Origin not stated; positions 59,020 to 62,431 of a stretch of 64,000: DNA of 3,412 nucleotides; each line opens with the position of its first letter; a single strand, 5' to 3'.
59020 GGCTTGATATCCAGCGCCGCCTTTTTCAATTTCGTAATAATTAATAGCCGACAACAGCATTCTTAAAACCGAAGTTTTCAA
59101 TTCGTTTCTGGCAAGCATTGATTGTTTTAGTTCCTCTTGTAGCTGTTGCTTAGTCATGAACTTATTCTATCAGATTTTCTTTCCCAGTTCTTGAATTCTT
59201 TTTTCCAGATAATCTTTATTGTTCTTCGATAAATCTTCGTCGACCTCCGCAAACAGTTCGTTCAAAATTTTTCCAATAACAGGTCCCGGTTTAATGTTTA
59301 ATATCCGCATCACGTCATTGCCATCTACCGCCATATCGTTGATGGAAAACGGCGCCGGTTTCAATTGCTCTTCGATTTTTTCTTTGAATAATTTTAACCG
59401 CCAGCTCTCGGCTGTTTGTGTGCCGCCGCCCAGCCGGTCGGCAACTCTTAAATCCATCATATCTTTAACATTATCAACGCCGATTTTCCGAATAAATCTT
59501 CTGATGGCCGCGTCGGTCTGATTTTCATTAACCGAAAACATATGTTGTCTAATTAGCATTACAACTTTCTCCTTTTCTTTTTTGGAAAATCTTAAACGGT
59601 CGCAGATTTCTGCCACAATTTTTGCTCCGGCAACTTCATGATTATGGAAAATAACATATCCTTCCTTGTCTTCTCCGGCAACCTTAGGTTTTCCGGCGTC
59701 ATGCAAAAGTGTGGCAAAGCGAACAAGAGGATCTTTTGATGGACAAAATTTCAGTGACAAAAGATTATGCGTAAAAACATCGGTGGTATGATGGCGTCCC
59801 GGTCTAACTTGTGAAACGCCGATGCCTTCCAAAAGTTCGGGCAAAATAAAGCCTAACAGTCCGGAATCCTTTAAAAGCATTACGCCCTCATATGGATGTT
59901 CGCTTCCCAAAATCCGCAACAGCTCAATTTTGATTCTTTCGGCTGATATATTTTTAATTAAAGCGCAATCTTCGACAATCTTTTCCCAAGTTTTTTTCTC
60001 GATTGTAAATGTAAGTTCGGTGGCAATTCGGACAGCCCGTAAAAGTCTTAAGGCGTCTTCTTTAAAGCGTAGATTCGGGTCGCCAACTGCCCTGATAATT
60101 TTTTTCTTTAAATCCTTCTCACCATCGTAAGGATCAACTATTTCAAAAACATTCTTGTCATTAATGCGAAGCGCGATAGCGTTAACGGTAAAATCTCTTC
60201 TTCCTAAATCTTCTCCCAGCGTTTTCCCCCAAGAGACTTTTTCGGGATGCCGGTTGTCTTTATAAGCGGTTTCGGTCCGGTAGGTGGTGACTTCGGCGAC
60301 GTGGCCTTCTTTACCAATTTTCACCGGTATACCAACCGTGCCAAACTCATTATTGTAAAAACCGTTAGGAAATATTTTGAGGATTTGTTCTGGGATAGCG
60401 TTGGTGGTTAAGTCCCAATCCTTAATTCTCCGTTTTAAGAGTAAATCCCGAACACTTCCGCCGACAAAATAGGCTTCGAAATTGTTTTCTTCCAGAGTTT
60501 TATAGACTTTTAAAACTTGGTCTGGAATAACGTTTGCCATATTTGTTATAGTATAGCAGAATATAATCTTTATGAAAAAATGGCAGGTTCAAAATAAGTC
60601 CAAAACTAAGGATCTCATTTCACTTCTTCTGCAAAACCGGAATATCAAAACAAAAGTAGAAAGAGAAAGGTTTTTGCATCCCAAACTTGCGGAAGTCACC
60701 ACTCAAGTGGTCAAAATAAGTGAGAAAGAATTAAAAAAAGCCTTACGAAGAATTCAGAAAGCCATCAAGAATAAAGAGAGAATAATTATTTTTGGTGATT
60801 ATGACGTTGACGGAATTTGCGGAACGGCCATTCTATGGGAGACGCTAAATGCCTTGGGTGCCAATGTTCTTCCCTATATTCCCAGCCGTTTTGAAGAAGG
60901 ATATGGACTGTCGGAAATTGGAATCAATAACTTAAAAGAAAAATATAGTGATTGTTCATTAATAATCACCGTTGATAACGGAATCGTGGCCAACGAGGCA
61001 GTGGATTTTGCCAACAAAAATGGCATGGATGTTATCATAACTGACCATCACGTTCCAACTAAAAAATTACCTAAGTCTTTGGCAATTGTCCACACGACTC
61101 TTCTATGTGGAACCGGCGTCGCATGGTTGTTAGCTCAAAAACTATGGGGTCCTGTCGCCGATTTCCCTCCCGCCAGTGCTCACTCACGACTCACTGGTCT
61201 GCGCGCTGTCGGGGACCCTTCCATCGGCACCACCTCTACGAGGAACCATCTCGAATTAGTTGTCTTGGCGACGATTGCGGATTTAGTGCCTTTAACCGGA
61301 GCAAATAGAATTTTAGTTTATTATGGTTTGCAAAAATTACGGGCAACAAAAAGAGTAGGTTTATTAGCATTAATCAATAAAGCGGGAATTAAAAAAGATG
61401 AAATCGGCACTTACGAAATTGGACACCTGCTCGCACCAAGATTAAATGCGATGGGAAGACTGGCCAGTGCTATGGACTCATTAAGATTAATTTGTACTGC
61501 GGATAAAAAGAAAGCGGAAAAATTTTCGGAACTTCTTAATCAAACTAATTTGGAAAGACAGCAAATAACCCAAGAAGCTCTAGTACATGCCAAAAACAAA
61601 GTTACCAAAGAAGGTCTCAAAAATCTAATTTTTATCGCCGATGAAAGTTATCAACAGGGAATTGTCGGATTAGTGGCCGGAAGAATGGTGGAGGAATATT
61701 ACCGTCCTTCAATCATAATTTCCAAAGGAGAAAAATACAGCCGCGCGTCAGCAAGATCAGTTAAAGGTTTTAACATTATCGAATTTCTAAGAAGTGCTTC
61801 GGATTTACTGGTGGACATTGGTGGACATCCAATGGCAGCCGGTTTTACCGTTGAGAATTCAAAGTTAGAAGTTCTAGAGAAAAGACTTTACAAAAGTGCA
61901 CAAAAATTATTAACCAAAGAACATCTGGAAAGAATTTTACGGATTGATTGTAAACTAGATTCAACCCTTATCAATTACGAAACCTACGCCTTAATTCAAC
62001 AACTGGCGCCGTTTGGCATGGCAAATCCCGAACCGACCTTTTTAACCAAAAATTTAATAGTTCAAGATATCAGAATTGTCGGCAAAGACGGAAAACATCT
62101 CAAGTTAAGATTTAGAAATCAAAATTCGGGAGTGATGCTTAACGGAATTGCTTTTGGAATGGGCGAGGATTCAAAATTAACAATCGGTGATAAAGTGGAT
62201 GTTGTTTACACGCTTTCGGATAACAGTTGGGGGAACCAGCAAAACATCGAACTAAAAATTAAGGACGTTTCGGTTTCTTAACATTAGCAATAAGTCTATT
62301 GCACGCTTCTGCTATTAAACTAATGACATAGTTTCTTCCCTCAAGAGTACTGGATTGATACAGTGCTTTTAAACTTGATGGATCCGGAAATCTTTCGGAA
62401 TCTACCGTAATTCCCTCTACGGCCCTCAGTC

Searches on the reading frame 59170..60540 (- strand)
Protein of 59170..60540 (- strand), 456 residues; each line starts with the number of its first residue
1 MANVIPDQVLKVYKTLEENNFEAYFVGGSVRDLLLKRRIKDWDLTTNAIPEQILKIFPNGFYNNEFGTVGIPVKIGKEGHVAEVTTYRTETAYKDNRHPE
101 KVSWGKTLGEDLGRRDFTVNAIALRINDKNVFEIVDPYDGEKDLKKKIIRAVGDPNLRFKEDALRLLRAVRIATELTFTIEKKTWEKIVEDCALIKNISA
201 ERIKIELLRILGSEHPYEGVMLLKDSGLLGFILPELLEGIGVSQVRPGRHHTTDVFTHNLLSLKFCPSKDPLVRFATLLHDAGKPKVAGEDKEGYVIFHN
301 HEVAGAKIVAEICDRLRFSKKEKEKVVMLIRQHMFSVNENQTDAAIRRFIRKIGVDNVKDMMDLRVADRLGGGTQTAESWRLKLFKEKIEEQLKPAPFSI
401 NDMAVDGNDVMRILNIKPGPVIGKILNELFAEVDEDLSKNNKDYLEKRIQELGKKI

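Call 35: search_protein_families(library=pfam, proteins=[window:59170-60540:-])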
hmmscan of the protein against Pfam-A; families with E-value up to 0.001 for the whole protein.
window:59170-60540:- (456 aa): 4 families
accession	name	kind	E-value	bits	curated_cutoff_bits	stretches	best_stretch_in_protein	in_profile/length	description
PF01743.26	PolyA_pol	-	7.9e-34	117.2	23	1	23-150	1-126/126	Poly A polymerase head domain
PF12627.12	PolyA_pol_RNAbd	-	6.9e-18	64.6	22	1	178-236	2-60/64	Probable RNA and SrmB- binding site of polymerase A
PF01966.28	HD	-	3.5e-10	40.6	22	1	272-345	26-93/116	HD domain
PF13735.12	tRNA_NucTran2_2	-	3.9e-09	37.1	27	1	309-446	24-146/149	tRNA nucleotidyltransferase domain 2 putative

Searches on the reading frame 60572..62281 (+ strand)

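Call 35: search_protein_families(library=pfam, proteins=[window:60572-62281:+])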
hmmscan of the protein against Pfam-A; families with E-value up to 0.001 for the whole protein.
window:60572-62281:+ (569 aa): 3 families
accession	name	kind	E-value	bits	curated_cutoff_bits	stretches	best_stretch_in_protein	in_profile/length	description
PF17768.7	RecJ_OB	-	5.4e-31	107.3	27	1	458-565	1-107/107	RecJ OB domain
PF01368.27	DHH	-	3.7e-21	76.2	28.1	1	70-189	1-103/125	DHH family, N-terminal domain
PF02272.25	DHHA1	-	7.5e-11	42.8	25.9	1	355-437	7-94/102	DHHA1 domain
